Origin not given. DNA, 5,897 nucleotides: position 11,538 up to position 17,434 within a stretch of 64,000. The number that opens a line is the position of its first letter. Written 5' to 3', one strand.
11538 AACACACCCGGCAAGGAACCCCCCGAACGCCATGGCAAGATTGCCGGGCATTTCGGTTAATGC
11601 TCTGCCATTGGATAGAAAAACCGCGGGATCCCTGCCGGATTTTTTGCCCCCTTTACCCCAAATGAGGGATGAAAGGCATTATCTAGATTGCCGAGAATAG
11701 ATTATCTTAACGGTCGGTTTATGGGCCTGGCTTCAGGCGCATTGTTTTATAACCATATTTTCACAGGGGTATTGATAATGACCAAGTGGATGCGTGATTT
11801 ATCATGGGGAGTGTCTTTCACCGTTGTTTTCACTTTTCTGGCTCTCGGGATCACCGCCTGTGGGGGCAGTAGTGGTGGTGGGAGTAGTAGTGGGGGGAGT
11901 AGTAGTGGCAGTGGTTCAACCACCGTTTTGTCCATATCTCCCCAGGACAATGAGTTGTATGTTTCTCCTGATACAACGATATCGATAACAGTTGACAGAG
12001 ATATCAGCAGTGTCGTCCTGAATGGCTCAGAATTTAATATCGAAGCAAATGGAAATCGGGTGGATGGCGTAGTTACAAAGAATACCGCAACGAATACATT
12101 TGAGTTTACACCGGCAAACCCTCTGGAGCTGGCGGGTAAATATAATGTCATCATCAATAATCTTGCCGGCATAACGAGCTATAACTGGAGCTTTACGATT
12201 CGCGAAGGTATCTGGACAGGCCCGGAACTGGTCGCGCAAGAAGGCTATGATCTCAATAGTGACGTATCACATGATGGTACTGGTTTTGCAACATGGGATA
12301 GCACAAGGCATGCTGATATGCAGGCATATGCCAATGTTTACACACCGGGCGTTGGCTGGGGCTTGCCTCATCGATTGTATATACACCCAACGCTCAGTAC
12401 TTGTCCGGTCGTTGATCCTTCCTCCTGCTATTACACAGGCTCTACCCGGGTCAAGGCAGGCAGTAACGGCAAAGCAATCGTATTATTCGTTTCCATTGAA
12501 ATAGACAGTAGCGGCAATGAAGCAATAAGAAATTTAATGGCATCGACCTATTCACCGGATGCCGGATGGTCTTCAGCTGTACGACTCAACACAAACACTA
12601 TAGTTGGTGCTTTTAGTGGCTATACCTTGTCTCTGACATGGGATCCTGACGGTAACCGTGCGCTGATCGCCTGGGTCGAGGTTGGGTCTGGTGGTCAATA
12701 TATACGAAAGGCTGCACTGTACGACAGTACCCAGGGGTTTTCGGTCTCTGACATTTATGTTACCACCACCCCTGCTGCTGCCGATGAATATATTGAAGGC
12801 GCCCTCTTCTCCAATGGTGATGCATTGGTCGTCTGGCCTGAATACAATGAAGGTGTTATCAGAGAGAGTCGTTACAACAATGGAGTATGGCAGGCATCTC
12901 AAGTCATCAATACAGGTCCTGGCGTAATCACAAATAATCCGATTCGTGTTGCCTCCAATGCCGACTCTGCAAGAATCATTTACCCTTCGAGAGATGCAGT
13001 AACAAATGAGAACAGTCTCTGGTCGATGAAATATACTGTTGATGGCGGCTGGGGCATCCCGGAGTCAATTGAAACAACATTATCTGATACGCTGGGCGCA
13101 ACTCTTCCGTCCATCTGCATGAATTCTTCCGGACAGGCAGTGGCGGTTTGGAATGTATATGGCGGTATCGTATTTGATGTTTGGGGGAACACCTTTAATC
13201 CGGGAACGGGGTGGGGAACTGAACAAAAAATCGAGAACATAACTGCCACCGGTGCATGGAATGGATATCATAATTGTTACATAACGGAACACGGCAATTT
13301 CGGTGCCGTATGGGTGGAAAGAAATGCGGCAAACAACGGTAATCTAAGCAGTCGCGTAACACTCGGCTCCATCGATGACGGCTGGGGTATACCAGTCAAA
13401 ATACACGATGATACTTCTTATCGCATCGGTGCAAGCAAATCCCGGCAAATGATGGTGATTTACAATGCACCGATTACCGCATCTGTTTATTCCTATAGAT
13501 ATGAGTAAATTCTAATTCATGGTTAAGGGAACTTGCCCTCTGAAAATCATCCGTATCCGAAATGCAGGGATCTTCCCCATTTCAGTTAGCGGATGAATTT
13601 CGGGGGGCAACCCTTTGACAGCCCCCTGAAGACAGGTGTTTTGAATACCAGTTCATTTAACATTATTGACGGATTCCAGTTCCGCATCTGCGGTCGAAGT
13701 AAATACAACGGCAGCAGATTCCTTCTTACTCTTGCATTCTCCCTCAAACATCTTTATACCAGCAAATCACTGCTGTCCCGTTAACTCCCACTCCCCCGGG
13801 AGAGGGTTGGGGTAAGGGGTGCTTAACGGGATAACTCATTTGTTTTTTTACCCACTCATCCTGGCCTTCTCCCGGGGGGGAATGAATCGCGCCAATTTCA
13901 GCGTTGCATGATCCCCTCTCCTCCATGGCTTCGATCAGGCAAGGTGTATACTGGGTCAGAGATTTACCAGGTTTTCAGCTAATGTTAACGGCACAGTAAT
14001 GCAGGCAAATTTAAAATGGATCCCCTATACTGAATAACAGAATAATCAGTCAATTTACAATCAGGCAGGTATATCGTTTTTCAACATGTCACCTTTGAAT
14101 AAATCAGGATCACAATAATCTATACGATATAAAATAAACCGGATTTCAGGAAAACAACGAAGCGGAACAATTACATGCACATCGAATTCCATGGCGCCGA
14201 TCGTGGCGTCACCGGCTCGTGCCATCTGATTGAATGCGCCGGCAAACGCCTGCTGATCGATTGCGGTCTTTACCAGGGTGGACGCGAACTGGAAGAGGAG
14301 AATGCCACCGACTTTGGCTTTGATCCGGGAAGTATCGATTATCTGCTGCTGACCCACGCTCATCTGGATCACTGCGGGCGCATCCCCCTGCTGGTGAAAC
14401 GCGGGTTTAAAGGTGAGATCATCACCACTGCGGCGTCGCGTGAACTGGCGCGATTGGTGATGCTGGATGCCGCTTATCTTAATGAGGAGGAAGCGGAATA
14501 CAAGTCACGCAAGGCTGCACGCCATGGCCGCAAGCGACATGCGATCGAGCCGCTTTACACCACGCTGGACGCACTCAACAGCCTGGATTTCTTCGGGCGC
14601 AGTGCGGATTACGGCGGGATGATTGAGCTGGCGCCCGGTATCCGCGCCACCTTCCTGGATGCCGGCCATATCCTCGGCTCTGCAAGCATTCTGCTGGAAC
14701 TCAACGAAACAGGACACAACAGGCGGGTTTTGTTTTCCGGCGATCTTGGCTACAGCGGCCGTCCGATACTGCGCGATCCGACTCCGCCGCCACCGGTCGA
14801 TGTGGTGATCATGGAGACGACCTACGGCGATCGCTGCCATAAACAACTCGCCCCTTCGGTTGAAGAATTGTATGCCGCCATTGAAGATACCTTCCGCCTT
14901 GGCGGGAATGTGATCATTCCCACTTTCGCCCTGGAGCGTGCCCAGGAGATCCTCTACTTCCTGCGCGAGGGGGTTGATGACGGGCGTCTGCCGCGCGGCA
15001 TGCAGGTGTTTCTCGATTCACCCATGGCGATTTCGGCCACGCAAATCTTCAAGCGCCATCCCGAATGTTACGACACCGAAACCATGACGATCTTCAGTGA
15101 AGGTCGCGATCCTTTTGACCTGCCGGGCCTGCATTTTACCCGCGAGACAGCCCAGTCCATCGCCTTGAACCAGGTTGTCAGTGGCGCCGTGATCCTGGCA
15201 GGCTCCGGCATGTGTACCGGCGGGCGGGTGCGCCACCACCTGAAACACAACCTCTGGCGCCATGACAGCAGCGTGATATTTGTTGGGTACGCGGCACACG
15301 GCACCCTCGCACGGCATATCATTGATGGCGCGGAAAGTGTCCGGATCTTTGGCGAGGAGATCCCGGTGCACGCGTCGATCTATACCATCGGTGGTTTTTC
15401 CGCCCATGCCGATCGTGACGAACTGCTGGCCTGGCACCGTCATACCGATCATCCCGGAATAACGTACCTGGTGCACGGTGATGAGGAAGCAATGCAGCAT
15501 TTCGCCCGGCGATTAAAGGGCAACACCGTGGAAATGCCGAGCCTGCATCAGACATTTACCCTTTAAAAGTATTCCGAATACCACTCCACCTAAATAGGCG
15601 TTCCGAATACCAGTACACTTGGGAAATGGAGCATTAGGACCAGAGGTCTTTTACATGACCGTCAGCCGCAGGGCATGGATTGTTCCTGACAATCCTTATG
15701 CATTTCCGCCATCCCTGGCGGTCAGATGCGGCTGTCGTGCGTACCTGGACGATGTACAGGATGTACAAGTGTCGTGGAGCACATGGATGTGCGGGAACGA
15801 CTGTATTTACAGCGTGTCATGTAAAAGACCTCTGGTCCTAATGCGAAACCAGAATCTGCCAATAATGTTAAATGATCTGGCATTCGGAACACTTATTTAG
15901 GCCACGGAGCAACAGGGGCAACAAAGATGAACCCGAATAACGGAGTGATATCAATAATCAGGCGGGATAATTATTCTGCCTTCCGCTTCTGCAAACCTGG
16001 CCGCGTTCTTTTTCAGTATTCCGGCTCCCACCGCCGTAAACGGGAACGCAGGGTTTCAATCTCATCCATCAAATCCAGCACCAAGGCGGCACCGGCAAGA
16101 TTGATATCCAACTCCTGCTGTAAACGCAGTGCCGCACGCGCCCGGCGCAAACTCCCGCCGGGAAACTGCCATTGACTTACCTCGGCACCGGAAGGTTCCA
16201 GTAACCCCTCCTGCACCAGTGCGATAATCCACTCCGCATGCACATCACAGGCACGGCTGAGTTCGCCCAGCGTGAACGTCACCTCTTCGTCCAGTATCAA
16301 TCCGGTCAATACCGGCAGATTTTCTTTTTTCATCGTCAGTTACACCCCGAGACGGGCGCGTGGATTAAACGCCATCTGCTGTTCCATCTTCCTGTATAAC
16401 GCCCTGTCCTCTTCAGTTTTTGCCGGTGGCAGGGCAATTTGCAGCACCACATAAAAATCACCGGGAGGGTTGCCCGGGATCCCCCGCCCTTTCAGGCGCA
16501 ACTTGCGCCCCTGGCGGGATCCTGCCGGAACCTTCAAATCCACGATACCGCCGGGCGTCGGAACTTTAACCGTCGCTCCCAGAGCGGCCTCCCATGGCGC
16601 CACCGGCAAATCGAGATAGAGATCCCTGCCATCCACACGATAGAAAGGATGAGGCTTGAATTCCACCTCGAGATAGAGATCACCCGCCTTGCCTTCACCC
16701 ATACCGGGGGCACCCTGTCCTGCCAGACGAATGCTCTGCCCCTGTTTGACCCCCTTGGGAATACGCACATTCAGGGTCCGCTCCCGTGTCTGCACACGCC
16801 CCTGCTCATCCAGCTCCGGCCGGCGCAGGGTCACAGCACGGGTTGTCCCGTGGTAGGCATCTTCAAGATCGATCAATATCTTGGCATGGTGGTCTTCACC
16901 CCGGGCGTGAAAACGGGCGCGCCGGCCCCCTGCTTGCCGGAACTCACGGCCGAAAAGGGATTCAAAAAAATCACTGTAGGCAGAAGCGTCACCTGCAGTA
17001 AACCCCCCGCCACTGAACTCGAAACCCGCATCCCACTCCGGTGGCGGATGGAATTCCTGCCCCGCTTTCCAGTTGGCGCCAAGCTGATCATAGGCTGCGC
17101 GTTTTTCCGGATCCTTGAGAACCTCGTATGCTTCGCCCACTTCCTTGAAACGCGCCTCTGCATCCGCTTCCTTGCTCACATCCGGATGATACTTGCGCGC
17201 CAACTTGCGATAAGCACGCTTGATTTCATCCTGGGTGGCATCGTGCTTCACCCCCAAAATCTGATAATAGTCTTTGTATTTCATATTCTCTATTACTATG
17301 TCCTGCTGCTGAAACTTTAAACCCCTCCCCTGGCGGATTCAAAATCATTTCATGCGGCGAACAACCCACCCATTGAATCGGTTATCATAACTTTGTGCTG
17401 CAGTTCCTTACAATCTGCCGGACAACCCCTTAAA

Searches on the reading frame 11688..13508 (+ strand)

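Call 26: search_protein_families(library=ncbifam, proteins=[window:11688-13508:+], max_evalue=1e-10)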
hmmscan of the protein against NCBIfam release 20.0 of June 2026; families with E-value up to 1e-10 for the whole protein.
window:11688-13508:+ (606 aa): 0 families

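Call 77: search_protein_families(library=pfam, proteins=[window:11688-13508:+], max_evalue=0.001)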
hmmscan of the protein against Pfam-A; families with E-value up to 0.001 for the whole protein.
window:11688-13508:+ (606 aa): 1 family
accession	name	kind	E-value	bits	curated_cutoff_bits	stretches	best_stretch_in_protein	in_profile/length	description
PF13205.12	Big_5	-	8.8e-07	30.1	23.6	1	79-170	6-104/105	Bacterial Ig-like domain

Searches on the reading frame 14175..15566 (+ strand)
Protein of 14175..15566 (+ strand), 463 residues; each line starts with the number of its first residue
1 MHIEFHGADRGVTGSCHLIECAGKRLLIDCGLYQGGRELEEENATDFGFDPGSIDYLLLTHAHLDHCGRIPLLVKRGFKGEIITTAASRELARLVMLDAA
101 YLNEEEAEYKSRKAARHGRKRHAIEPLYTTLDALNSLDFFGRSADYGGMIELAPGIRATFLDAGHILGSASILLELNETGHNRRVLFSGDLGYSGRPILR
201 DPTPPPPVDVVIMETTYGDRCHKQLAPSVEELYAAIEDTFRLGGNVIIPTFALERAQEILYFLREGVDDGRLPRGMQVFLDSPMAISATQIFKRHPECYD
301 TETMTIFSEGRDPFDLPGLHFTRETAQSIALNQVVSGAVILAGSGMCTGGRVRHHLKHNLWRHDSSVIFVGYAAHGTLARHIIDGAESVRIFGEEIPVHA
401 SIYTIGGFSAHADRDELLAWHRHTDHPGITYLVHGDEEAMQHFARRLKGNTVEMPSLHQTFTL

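Call 26: search_protein_families(library=ncbifam, proteins=[window:14175-15566:+], max_evalue=1e-10)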
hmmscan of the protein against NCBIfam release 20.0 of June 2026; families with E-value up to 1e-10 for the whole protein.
window:14175-15566:+ (463 aa): 3 families
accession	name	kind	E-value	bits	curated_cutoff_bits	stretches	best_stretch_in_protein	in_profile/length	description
NF045584.1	cas14_MBL_CASP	equivalog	2e-117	393.1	800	1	1-450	1-427/612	type VII CRISPR-associated protein Cas14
TIGR03675.1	arCOG00543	equivalog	4.1e-79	266.5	580.2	1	3-449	177-613/631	beta-CASP ribonuclease aCPSF1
TIGR04122.1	Xnuc_lig_assoc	equivalog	4.1e-12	45.6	325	0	144-268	67-187/326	ligase-associated DNA damage response exonuclease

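Call 45: find_encoding_contigs(protein=window:14175-15566:+, flank=3000, max_places=10)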
Protein window:14175-15566:+ (463 aa): no gene with exactly this product is on record in the collection.

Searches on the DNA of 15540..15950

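Call 41: search_rna_families(source=window, start=15540, end=15950, threshold=evalue, max_evalue=5)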
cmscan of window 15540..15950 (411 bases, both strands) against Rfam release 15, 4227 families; matches with E-value up to 5: 3.
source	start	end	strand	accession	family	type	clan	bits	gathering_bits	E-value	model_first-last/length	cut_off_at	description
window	15644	15708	+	RF02499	Atu_C4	Gene; sRNA;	-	18.6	80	0.33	1-70/70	no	Rhizobiales sRNA Atu_C4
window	15901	15950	+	RF00382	DnaX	Cis-reg; frameshift_element;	-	13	35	2.4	1-65/65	no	DnaX ribosomal frameshifting element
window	15672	15763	+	RF02246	Six3os1_1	Gene; lncRNA;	-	11.2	50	4.5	1-87/87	no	Six3os1 conserved region 1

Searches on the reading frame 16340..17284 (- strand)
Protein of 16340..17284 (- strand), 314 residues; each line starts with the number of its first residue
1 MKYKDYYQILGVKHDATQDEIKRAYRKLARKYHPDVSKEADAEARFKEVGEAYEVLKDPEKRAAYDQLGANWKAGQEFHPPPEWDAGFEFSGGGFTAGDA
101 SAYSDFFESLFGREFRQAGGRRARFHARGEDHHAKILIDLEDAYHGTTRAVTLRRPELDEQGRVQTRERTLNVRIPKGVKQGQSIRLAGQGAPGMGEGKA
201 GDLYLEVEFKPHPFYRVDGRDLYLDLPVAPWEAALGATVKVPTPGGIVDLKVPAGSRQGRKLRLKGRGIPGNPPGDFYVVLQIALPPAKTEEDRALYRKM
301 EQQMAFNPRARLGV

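Call 46: search_protein_families(library=pfam, proteins=[window:16340-17284:-], max_evalue=0.001)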
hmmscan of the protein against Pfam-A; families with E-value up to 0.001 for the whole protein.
window:16340-17284:- (314 aa): 2 families
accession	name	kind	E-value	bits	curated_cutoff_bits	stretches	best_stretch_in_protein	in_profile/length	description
PF01556.23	DnaJ_C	-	6.5e-45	153.3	26.6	1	134-286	3-152/152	DnaJ C terminal domain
PF00226.36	DnaJ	-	2.1e-27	95.4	27.8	1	5-66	1-63/63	DnaJ domain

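Call 50: find_encoding_contigs(protein=window:16340-17284:-, flank=2500, max_places=10)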
Protein window:16340-17284:- (314 aa): 3 contigs read that carry it; 2 places shown.
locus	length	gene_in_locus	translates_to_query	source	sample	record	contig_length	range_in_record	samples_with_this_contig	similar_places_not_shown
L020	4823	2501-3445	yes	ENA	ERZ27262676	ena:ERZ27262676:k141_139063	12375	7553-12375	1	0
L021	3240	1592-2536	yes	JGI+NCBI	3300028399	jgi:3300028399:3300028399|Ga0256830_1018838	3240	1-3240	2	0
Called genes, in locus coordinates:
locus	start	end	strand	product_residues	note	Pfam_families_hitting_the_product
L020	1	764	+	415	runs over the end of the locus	PF12146:Hydrolase_4 (faint), PF00561:Abhydrolase_1, PF05057:DUF676 (faint), PF06028:DUF915, PF07819:PGAP1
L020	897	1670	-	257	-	-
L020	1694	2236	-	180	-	PF02557:VanY (faint), PF13539:Peptidase_M15_4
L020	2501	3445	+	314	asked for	PF00226:DnaJ, PF01556:DnaJ_C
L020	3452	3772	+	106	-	PF13591:MerR_2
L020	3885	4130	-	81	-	-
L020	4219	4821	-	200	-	?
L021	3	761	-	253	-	?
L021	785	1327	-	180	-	PF02557:VanY (faint), PF13539:Peptidase_M15_4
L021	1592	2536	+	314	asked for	PF00226:DnaJ, PF01556:DnaJ_C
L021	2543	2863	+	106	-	PF13591:MerR_2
